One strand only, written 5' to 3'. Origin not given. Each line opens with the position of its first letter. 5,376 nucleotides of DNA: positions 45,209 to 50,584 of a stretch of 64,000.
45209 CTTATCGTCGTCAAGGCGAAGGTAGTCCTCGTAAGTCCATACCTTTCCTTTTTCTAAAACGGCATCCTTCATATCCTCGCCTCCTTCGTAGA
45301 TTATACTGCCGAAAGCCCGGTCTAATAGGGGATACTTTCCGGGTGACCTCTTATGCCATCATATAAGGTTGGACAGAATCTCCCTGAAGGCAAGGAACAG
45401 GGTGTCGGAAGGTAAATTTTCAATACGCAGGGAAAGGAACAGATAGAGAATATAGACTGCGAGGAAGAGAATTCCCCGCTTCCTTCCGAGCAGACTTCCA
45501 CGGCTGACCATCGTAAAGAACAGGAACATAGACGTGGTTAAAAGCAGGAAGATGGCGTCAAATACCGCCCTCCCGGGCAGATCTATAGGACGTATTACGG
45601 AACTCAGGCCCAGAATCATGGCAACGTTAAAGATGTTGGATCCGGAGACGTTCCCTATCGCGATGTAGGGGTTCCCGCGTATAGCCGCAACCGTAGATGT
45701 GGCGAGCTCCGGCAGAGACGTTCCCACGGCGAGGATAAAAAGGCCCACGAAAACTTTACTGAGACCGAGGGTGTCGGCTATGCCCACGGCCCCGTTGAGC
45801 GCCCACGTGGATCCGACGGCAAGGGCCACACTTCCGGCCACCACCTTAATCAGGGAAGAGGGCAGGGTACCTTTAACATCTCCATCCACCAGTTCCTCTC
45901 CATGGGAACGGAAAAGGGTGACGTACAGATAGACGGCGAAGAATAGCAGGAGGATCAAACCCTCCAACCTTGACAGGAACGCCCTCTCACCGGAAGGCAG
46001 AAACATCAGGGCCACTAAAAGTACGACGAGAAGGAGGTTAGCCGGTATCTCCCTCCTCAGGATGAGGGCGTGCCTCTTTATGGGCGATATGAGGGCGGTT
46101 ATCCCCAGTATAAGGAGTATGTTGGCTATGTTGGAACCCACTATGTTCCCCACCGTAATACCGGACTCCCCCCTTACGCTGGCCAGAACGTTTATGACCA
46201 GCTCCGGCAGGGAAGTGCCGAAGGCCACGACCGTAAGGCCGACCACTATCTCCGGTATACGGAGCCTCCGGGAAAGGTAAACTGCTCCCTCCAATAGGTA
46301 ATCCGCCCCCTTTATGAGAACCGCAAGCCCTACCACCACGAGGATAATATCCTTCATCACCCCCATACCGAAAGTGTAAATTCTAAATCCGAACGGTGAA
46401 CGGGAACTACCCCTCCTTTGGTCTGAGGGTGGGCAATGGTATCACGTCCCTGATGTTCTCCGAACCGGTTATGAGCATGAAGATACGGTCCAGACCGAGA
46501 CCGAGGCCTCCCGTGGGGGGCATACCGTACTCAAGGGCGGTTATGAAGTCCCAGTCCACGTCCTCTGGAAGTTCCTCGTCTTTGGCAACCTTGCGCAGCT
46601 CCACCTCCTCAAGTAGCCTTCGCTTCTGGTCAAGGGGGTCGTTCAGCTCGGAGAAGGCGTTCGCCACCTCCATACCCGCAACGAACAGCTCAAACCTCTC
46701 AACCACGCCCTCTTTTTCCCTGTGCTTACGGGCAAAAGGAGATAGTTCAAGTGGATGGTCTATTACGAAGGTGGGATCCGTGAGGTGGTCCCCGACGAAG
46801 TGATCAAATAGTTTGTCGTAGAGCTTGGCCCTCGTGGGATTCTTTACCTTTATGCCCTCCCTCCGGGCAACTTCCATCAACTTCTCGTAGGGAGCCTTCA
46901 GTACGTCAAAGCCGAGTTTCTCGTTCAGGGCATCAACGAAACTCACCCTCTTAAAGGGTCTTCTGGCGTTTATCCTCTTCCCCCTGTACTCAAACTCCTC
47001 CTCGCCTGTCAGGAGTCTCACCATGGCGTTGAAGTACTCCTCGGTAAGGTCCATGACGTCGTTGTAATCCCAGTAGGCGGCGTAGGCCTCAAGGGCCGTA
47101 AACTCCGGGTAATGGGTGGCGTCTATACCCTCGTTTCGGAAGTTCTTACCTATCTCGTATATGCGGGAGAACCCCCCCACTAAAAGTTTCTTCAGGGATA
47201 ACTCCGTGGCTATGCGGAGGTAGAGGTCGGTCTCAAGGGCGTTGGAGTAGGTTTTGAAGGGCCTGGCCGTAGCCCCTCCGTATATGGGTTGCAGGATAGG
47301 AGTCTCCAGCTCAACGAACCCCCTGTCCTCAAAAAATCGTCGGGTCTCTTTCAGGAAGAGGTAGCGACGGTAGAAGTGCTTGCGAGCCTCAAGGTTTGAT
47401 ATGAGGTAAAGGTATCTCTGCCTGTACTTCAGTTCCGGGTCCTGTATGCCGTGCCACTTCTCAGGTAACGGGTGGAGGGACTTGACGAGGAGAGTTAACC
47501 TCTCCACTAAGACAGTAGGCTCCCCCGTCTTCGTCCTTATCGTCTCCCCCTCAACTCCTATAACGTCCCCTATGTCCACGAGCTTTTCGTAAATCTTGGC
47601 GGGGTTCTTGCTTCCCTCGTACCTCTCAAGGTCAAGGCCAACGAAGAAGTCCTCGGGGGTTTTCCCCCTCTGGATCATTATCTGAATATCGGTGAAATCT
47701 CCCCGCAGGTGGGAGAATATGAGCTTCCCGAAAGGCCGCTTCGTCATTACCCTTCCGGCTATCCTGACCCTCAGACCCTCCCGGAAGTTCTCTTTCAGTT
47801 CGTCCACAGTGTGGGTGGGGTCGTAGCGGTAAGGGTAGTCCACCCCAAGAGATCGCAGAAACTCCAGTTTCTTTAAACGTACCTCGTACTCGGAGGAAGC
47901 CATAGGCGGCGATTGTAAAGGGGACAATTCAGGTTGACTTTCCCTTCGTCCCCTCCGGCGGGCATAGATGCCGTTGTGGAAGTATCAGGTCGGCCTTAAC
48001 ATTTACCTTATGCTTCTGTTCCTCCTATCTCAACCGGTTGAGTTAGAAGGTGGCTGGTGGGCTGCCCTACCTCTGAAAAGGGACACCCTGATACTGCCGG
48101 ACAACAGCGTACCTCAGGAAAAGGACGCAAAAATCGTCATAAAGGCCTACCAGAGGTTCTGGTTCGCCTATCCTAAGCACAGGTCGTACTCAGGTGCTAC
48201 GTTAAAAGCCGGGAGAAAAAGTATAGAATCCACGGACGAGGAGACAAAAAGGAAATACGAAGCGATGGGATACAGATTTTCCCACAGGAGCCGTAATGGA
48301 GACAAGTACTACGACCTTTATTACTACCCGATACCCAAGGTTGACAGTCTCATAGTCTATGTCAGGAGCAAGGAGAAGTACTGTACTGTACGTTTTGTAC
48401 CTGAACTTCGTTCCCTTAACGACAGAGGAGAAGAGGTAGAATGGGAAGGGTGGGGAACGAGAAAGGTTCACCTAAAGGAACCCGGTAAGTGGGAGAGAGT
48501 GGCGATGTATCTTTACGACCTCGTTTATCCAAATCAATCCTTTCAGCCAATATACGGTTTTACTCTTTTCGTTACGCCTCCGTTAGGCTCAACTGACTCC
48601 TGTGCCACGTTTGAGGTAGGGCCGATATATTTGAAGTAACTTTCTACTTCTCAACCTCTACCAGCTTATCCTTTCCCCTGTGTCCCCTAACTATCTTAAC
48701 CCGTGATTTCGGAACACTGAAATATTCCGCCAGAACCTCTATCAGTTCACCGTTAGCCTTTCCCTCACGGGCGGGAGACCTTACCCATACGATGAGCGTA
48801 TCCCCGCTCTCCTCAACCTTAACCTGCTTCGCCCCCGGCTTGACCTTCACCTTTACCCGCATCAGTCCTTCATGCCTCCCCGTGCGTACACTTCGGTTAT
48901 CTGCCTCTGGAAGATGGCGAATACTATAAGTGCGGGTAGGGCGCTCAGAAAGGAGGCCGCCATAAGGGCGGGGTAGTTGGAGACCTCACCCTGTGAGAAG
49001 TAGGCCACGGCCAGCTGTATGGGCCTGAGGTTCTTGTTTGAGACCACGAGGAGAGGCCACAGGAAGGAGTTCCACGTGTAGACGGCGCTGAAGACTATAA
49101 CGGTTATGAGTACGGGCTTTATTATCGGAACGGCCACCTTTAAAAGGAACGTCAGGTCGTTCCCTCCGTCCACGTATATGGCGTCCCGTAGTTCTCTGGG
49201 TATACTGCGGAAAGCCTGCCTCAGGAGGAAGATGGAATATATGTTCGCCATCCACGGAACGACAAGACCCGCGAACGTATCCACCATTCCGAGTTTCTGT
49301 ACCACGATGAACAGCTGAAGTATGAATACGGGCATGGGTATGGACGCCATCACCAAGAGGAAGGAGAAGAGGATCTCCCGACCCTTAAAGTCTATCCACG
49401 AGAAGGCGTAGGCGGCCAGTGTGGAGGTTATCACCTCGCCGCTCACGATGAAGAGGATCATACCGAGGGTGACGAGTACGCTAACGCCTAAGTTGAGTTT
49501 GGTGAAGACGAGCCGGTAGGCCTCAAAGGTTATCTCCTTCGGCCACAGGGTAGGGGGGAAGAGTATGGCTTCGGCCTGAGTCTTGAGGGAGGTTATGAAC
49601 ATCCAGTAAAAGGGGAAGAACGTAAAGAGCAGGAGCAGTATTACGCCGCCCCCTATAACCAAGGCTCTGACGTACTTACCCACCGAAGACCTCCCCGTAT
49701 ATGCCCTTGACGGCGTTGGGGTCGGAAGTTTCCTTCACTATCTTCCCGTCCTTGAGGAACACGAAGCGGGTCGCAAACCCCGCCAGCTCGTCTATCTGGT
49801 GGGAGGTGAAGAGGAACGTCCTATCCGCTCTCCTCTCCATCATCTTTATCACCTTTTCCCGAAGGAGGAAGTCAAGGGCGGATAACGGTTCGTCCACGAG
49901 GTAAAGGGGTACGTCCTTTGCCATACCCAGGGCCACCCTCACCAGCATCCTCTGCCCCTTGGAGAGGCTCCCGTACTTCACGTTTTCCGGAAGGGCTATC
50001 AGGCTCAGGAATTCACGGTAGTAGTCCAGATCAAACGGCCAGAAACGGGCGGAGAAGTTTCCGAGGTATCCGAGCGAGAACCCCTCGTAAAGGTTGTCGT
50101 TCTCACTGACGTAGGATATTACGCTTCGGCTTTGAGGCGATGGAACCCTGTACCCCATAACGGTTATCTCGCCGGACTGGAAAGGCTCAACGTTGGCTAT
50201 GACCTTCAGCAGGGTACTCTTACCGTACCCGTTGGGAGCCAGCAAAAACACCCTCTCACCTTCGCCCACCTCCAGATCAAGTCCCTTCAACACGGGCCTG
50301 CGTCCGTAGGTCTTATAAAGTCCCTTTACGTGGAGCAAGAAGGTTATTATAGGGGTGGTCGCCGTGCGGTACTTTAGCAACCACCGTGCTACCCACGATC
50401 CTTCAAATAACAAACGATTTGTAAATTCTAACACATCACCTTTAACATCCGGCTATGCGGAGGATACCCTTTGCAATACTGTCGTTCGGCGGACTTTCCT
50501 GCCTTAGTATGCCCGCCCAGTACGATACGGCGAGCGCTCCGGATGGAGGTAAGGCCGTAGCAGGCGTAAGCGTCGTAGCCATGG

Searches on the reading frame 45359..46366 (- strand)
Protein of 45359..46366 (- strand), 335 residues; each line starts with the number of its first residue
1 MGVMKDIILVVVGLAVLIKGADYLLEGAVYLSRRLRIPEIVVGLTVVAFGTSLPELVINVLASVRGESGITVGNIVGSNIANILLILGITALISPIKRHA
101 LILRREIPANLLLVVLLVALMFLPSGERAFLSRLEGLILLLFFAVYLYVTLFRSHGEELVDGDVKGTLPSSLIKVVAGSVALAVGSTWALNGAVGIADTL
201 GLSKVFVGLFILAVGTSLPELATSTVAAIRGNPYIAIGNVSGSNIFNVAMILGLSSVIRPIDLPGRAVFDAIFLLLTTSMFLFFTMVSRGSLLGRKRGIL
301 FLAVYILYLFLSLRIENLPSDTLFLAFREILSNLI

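Call 28: search_protein_families(library=ncbifam, proteins=[window:45359-46366:-], max_evalue=0.001)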
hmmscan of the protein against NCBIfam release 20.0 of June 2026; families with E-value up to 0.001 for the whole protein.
window:45359-46366:- (335 aa): 6 families
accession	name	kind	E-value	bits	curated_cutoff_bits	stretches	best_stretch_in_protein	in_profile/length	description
TIGR00367.1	TIGR00367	hypoth_equivalog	8.7e-67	225.4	179.65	1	6-308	4-312/312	calcium/sodium antiporter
NF008005.0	PRK10734.1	equivalog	4.5e-59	200.2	432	1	7-311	5-315/325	calcium/sodium antiporter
TIGR00927.1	2A1904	subfamily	7.5e-20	70.3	710.1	2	9-157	466-609/1209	K+-dependent Na+/Ca+ exchanger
TIGR00845.1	caca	equivalog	3.2e-08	31.8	679.85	2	199-258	776-836/921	sodium/calcium exchanger 1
TIGR00846.1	caca2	superfamily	1.6e-07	30.5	317.45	1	6-148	229-369/372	calcium/proton exchanger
TIGR00378.1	cax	equivalog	8.5e-06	25.2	211.15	1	8-307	21-343/349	calcium/proton exchanger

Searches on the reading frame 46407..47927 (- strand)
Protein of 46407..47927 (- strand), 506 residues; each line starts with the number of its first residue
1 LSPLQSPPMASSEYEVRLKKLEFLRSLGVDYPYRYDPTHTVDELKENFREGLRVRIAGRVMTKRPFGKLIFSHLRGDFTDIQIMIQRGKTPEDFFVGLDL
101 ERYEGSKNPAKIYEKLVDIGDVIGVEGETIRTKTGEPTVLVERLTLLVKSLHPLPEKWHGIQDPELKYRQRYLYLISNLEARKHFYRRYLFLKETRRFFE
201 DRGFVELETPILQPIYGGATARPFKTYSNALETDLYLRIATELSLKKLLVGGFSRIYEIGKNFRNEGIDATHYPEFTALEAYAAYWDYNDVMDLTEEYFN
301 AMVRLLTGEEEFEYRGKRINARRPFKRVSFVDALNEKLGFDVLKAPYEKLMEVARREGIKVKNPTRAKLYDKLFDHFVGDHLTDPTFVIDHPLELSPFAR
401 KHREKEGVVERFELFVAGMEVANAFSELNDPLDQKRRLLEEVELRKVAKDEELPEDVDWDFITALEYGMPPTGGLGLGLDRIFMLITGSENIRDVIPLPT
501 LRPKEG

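Call 28: search_protein_families(library=ncbifam, proteins=[window:46407-47927:-], max_evalue=0.001)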
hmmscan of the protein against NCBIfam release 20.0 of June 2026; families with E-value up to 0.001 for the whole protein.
window:46407-47927:- (506 aa): 19 families
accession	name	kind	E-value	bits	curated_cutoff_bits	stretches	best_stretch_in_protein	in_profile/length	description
NF001756.1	PRK00484.1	subfamily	1.5e-174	581.3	468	1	13-504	3-488/488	lysine--tRNA ligase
TIGR00499.1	lysS_bact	equivalog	1.7e-157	525.1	427.6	1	12-504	4-495/496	lysine--tRNA ligase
NF002821.0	PRK02983.1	equivalog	2.6e-147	492.6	742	1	9-504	617-1101/1102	bifunctional lysylphosphatidylglycerol synthetase/lysine--tRNA ligase LysX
NF009101.0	PRK12445.1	subfamily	1.3e-115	386.9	1026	1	13-504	18-504/505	lysine--tRNA ligase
TIGR00462.1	genX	equivalog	5.6e-67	226.3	286.9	1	188-497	4-303/304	EF-P lysine aminoacylase EpmA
NF006828.0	PRK09350.1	equivalog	6.2e-57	193.3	264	1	183-497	14-319/325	elongation factor P--(R)-beta-lysine ligase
TIGR00459.1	aspS_bact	equivalog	7.2e-37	127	373.85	2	38-335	4-279/586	aspartate--tRNA ligase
NF003483.0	PRK05159.1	equivalog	8.9e-37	127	353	1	38-499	5-430/438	aspartate--tRNA(Asn) ligase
NF001750.0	PRK00476.1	equivalog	8e-35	120.2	443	2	38-335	6-284/590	aspartate--tRNA ligase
TIGR00458.1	aspS_nondisc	equivalog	4.7e-33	114.8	368.4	1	49-499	10-420/428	aspartate--tRNA(Asn) ligase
NF003037.0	PRK03932.1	equivalog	1.2e-29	103.6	414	1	41-501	6-445/451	asparagine--tRNA ligase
NF009460.0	PRK12820.1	equivalog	1.3e-26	93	1379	2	51-335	35-312/723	bifunctional aspartyl-tRNA synthetase/aspartyl/glutamyl-tRNA amidotransferase subunit C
TIGR00457.1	asnS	equivalog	2.9e-26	92.3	342.6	1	172-501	118-449/455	asparagine--tRNA ligase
NF005052.0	PRK06462.1-1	equivalog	4.1e-15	55.7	368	1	171-500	34-345/353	asparagine synthetase A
NF005054.0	PRK06462.1-4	equivalog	1.6e-12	47.1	309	1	192-340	32-191/318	asparagine synthetase A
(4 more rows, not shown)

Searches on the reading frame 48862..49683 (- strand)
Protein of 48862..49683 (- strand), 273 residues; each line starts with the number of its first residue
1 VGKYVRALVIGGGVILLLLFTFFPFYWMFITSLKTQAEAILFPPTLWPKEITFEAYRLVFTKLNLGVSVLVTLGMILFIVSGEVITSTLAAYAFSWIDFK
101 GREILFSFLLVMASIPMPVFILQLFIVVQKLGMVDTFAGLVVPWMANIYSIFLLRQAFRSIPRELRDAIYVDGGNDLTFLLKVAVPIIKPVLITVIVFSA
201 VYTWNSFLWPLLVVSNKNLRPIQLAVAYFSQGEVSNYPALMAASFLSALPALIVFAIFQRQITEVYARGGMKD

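Call 28: search_protein_families(library=ncbifam, proteins=[window:48862-49683:-], max_evalue=0.001)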
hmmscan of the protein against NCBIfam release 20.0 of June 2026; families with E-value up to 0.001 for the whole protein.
window:48862-49683:- (273 aa): 6 families
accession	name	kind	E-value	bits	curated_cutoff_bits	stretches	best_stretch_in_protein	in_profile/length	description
NF008210.0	PRK10973.1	equivalog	2.1e-31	109.6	297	1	15-262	17-272/281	sn-glycerol-3-phosphate ABC transporter permease UgpE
NF040932.1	ABC_arch_GlcU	equivalog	3.5e-28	99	340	1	15-261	10-259/272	glucose ABC transporter permease GlcU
NF008231.0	PRK10998.1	equivalog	5.4e-13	49.2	261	1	82-273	98-296/296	maltose ABC transporter permease MalG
TIGR01581.1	Mo_ABC_porter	hypoth_equivalog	1.6e-05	24.5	210.3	1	84-220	38-188/225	ABC transporter permease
NF007852.0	PRK10561.1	equivalog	6.2e-05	23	335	1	143-205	166-228/295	sn-glycerol-3-phosphate ABC transporter permease UgpA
NF008232.0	PRK10999.1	equivalog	0.00031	19.6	392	1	141-208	381-448/520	maltose ABC transporter permease MalF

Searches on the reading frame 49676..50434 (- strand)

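Call 28: search_protein_families(library=ncbifam, proteins=[window:49676-50434:-], max_evalue=0.001)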
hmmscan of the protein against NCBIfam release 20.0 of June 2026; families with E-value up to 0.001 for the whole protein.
window:49676-50434:- (252 aa): 175 families (the best 25 are shown)
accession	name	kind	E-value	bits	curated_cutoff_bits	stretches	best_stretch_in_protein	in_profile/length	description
NF006987.0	PRK09452.1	equivalog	9.8e-25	87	482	1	31-237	15-231/378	spermidine/putrescine ABC transporter ATP-binding protein PotA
TIGR01277.1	thiQ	equivalog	1.6e-24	86.8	245.05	2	155-234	127-209/213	thiamine ABC transporter ATP-binding protein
NF007027.0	PRK09493.1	equivalog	2.6e-24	85.9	379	2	35-103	3-71/240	glutamine ABC transporter ATP-binding protein GlnQ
NF008653.0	PRK11650.1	subfamily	2.1e-23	82.9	432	2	34-117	4-89/357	sn-glycerol-3-phosphate ABC transporter ATP-binding protein UgpC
NF008039.0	PRK10771.1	equivalog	3.5e-23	82.2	298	2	155-238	128-214/234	thiamine ABC transporter ATP-binding protein ThiQ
TIGR03265.1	PhnT2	equivalog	3.5e-22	79.1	457.7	2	34-97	5-68/353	putative 2-aminoethylphosphonate ABC transporter ATP-binding protein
NF043075.1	MMSYN1_0197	equivalog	4.2e-22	78.5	550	2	33-95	2-64/341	spermidine/putrescine ABC transporter ATP-binding protein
TIGR01188.1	drrA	subfamily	7.7e-22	77.9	312.45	1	41-237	1-207/302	daunorubicin resistance ABC transporter, ATP-binding protein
NF047565.1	PSM_export_PmtA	equivalog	9e-22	77.7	350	1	49-237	17-211/282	phenol-soluble modulin export ABC transporter ATP-binding protein PmtA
TIGR02315.1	ABC_phnC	equivalog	1.5e-21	77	266.1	2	152-236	141-228/243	phosphonate ABC transporter ATP-binding protein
TIGR03522.1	GldA_ABC_ATP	equivalog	6e-21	75.2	402.6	1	34-235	3-213/301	gliding motility-associated ABC transporter ATP-binding subunit GldA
NF008233.0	PRK11000.1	equivalog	8e-21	74.3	568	1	36-233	6-213/369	maltose/maltodextrin ABC transporter ATP-binding protein MalK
TIGR00968.1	3a0106s01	subfamily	1.1e-20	74.1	342.75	1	36-237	3-214/237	sulfate ABC transporter ATP-binding protein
NF008421.0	PRK11248.1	equivalog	1.7e-20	73.6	357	2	33-106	1-74/255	taurine ABC transporter ATP-binding subunit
NF041774.1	tung_ATPbind_TupC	equivalog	1.8e-20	73.2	400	1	35-234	2-209/319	tungstate ABC transporter ATP-binding protein TupC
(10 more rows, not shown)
